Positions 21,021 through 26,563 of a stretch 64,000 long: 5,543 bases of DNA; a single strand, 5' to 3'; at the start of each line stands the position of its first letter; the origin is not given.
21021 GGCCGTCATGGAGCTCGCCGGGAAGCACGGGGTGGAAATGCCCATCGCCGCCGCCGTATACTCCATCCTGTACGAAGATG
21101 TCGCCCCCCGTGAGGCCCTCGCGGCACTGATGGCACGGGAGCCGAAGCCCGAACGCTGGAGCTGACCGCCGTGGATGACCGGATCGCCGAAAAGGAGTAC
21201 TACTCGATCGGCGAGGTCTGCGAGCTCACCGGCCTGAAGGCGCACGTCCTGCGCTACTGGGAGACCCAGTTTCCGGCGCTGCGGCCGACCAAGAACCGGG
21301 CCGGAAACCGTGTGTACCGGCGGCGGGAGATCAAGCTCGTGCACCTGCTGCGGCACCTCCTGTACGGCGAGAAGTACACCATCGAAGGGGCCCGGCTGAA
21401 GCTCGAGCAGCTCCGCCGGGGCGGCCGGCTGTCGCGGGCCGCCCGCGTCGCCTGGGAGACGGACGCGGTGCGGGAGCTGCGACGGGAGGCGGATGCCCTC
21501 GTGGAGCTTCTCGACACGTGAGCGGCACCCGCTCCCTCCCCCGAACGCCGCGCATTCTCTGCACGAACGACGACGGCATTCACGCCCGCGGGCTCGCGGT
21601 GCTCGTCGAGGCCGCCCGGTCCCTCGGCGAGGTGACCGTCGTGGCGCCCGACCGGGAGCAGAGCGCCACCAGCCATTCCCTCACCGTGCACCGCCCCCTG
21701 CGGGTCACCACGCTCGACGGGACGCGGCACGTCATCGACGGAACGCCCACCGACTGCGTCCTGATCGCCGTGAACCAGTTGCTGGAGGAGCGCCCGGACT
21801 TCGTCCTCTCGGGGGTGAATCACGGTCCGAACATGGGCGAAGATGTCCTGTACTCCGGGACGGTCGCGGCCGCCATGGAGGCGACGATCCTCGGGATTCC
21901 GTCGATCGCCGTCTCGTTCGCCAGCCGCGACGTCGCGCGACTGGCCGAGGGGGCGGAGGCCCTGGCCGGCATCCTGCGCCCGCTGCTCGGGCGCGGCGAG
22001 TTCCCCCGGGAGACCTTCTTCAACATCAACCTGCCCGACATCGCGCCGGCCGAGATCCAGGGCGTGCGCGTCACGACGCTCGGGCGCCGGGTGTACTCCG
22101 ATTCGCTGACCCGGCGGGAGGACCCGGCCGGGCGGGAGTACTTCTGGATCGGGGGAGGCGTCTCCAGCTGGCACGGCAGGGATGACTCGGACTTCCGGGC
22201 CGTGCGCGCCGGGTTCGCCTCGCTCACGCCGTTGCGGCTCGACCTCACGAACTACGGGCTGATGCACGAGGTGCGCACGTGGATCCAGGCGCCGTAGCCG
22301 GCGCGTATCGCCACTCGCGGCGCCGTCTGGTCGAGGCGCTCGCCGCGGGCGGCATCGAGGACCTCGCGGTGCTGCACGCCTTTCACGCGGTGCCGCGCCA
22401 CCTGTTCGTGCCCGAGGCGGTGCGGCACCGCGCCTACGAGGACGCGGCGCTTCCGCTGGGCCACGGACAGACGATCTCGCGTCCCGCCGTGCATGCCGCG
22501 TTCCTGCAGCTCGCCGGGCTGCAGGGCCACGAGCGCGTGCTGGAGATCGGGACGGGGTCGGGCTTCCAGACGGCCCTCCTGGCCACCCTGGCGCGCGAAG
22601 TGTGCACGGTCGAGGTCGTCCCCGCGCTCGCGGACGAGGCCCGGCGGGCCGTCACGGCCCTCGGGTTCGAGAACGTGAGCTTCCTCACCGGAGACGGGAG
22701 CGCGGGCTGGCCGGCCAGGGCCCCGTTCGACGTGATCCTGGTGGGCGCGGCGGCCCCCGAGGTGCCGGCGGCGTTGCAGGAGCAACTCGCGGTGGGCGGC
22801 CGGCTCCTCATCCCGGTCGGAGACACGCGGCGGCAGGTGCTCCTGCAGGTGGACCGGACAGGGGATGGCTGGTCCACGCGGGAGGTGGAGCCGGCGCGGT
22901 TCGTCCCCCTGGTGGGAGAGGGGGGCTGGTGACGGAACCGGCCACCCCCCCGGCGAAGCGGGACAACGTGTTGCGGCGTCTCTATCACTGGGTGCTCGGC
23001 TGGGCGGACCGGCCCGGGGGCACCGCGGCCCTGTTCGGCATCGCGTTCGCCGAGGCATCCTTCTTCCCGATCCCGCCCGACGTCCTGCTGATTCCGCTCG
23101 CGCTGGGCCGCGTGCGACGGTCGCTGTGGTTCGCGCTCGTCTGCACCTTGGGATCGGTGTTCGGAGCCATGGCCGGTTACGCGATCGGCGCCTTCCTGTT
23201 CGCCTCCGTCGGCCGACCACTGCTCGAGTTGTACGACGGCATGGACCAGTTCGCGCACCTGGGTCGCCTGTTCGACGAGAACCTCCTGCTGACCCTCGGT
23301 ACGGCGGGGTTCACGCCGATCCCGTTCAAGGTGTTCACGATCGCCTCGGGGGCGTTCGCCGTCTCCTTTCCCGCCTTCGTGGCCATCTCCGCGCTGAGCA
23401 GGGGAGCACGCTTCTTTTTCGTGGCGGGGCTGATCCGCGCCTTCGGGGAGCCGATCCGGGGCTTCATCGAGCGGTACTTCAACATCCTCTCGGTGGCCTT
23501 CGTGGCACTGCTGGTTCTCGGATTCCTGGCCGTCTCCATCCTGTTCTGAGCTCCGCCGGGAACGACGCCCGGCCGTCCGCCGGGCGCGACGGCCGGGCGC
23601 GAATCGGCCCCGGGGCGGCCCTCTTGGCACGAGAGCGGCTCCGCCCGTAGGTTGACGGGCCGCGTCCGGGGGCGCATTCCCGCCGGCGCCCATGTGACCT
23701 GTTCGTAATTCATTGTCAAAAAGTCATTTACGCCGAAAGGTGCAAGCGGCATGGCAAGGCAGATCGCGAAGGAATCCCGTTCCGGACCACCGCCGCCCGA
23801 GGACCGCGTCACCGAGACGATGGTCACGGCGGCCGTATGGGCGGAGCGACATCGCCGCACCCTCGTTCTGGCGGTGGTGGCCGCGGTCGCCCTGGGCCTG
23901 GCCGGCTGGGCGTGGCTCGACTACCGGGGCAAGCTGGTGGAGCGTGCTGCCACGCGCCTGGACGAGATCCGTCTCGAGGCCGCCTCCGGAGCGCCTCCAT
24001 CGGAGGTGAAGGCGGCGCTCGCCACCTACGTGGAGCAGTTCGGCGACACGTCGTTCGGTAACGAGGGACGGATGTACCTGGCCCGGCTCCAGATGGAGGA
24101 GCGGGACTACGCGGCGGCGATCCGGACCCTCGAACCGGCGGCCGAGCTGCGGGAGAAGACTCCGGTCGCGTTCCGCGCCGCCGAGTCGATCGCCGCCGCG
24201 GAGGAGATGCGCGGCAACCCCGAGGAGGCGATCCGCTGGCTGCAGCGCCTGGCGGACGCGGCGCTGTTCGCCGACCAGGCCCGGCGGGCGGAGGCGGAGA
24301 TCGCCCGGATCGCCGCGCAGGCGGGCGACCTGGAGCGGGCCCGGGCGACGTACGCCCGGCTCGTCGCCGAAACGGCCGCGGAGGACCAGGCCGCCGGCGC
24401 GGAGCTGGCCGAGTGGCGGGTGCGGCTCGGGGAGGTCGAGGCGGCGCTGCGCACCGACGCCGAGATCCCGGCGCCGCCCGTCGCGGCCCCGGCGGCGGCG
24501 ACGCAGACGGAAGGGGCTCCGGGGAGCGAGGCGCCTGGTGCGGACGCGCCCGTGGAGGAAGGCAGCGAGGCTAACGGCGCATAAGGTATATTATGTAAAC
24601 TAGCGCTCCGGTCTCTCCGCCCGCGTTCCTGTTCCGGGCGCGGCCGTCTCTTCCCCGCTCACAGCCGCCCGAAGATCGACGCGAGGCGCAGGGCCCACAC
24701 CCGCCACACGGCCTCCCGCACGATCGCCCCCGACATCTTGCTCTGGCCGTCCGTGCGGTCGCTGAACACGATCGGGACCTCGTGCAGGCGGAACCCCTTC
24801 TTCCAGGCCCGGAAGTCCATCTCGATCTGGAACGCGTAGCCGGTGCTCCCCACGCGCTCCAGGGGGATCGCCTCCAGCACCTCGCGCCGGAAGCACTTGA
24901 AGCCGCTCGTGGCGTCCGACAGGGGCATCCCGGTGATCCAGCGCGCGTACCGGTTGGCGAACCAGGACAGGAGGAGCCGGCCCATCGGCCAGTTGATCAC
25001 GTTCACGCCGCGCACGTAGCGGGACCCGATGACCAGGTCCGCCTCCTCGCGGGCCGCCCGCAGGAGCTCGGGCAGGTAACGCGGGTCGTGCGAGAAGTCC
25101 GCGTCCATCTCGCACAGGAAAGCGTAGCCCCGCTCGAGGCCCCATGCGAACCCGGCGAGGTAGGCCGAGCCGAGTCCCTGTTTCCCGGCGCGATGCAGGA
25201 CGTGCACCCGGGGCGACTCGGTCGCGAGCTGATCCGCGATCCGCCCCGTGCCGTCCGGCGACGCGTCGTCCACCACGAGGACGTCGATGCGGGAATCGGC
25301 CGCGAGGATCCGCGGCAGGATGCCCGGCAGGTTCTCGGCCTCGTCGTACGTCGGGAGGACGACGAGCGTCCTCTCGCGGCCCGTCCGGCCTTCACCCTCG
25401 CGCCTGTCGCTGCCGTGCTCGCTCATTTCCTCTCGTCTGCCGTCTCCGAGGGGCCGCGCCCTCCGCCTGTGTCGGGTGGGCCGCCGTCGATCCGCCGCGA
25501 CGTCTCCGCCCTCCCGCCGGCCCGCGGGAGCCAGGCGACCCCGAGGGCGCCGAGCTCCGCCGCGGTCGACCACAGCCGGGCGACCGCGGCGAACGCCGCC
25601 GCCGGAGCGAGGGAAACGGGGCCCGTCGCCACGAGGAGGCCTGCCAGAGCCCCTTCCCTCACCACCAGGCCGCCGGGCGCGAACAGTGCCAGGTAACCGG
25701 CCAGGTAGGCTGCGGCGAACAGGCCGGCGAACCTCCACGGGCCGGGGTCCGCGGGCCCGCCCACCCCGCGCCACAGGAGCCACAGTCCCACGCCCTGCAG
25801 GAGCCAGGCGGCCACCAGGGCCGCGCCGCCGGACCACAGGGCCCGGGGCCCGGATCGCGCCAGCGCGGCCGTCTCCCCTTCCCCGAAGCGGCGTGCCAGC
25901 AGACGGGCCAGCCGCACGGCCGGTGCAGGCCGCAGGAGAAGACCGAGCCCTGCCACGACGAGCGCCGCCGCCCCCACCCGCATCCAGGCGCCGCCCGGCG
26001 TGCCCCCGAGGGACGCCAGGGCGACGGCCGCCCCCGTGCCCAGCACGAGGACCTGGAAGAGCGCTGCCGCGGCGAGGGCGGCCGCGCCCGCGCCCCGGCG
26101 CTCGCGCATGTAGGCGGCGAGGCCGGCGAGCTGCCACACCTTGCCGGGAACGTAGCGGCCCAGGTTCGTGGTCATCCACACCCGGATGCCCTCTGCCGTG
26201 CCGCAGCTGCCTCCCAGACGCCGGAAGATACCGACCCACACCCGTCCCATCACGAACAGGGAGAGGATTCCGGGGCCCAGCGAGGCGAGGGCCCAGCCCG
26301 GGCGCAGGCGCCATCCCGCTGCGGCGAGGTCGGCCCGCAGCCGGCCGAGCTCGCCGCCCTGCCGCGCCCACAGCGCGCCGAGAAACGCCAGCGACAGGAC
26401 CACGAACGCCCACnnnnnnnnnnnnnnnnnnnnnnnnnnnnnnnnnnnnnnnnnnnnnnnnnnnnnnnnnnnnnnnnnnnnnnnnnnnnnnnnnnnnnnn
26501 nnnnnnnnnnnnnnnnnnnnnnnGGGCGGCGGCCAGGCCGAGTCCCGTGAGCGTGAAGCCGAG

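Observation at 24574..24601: Near-canonical dif (XerCD) site at the exact point where coding orientation converges, suggesting a replication terminus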

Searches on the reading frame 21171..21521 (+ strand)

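Call 34: search_protein_families(library=pfam, proteins=[window:21171-21521:+], max_evalue=0.0001)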
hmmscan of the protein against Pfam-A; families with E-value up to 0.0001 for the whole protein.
window:21171-21521:+ (116 aa): 2 families
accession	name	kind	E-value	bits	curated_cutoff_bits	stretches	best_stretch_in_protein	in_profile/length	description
PF13411.12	MerR_1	-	2.4e-18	66.5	21.6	1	11-80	1-68/69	MerR HTH family regulatory protein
PF00376.29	MerR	-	3.2e-08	33.7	28.2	1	12-49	1-38/38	MerR family regulatory protein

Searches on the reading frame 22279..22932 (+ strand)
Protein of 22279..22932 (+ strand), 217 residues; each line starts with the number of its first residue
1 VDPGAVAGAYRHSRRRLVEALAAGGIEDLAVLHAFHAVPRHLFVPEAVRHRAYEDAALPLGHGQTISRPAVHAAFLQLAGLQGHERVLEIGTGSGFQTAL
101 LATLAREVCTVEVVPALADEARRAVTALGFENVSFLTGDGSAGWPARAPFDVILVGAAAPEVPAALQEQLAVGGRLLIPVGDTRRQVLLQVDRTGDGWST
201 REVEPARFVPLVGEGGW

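Call 8: search_protein_families(library=pfam, proteins=[window:22279-22932:+])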
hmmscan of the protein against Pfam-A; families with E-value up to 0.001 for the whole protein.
window:22279-22932:+ (217 aa): 5 families
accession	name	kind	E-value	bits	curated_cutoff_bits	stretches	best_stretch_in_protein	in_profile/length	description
PF01135.25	PCMT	-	1.1e-60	205.5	20.3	1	14-214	3-208/210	Protein-L-isoaspartate(D-aspartate) O-methyltransferase (PCMT)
PF13649.12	Methyltransf_25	-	2.3e-08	35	27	1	87-168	1-88/97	Methyltransferase domain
PF13847.12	Methyltransf_31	-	9.7e-07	29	27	1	83-182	3-113/145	Methyltransferase domain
PF00398.26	RrnaAD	-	1.9e-05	24.3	24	1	77-136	24-81/263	Ribosomal RNA adenine dimethylase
PF08241.18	Methyltransf_11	-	2.4e-05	25.3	21.2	1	88-162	1-73/95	Methyltransferase domain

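Call 36: find_encoding_contigs(protein=window:22279-22932:+, flank=3000, max_places=5)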
Protein window:22279-22932:+ (217 aa): no gene with exactly this product is on record in the collection.

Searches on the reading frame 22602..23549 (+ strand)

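Call 29: search_protein_families(library=pfam, proteins=[window:22602-23549:+], max_evalue=0.01)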
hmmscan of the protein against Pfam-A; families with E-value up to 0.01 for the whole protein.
window:22602-23549:+ (315 aa): 1 family
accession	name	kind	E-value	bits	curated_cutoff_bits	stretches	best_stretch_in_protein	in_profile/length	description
PF09335.16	VTT_dom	-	2.4e-08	34.9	33.9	1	158-278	2-121/123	VTT domain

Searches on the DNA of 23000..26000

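Call 41: search_rna_families(source=window, start=23000, end=26000, threshold=evalue, max_evalue=1)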
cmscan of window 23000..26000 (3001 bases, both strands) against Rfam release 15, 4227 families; matches with E-value up to 1: 0.
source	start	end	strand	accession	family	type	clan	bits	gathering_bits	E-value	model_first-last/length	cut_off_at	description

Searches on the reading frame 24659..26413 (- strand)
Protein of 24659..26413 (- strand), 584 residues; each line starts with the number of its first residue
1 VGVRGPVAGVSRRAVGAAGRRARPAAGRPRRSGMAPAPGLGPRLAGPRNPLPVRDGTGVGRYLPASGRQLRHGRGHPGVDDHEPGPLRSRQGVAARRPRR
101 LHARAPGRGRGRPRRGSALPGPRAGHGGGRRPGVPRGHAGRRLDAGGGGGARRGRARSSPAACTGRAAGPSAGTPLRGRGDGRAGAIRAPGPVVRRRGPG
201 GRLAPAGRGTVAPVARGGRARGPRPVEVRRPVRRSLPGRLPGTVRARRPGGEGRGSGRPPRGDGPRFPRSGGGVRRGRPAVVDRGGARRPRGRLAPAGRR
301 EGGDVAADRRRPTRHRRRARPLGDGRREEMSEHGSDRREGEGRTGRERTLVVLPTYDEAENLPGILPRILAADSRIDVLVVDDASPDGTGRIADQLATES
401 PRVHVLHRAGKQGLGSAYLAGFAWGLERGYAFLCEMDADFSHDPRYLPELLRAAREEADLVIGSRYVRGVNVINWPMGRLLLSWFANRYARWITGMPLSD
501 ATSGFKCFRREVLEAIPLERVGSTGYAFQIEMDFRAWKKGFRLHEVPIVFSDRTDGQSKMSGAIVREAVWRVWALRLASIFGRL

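Call 8: search_protein_families(library=pfam, proteins=[window:24659-26413:-])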
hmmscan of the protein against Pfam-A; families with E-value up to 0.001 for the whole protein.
window:24659-26413:- (584 aa): 2 families
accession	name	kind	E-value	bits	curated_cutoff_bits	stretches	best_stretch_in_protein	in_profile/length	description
PF00535.33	Glycos_transf_2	-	9.9e-29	100.9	23.3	1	351-515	2-166/168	Glycosyl transferase family 2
PF13641.12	Glyco_tranf_2_3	-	5.5e-07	30.3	27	1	349-552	3-210/230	Glycosyltransferase like family 2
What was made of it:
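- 24659..26413 (-): Family-2 glycosyltransferase gene, the first gene of the right replichore and a conserved right neighbour of dif. Pfam Glycos_transf_2 (call 8).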

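Call 9: search_protein_families(library=ncbifam, proteins=[window:24659-26413:-])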
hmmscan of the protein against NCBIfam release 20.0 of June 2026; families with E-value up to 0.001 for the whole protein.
window:24659-26413:- (584 aa): 11 families
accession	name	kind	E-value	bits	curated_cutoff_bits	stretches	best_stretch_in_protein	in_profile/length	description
TIGR04182.1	glyco_TIGR04182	equivalog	2.3e-15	56.7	325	1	351-559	4-200/293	S-layer glycoprotein N-glycosyltransferase AglJ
NF041391.1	DPhHxTase_Halo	equivalog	3.3e-12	45.8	375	1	355-559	3-191/213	dolichyl-phosphate hexose transferase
NF007986.1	PRK10714.1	equivalog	1.7e-10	40.4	529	1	349-561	8-211/316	undecaprenyl-phosphate 4-deoxy-4-formamido-L-arabinose transferase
NF058614.1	PPMAGASynPpgS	equivalog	5.3e-10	39.1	370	1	350-562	3-212/226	polyprenyl-phospho-N-acetylgalactosaminyl synthase PpgS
NF047588.1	GlcsyltransPgfSStrep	equivalog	4.9e-09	35.8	500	1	373-516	32-167/308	glycosyltransferase PgfS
TIGR03469.1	HpnB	hypoth_equivalog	2.7e-08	33.2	379.25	1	350-461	47-168/386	hopene-associated glycosyltransferase HpnB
TIGR03937.1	PgaC_IcaA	equivalog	1.7e-07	30.6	422.3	1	344-441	42-137/407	poly-beta-1,6-N-acetyl-D-glucosamine synthase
TIGR04283.1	glyco_like_mftF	equivalog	1.4e-05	24.8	182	1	351-399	3-52/221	TIGR04283 family arsenosugar biosynthesis glycosyltransferase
NF045692.1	OglycostaseCruG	equivalog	4.9e-05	22.4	600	1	350-461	44-160/386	2'-O-glycosyltransferase CruG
NF053846.1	glyco_with_XrtP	equivalog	0.00012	20.9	520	1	351-417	45-114/440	XrtP-associated glycosyltransferase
NF007482.0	PRK10073.1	equivalog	0.00015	20.8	423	1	351-457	10-113/334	glycosyltransferase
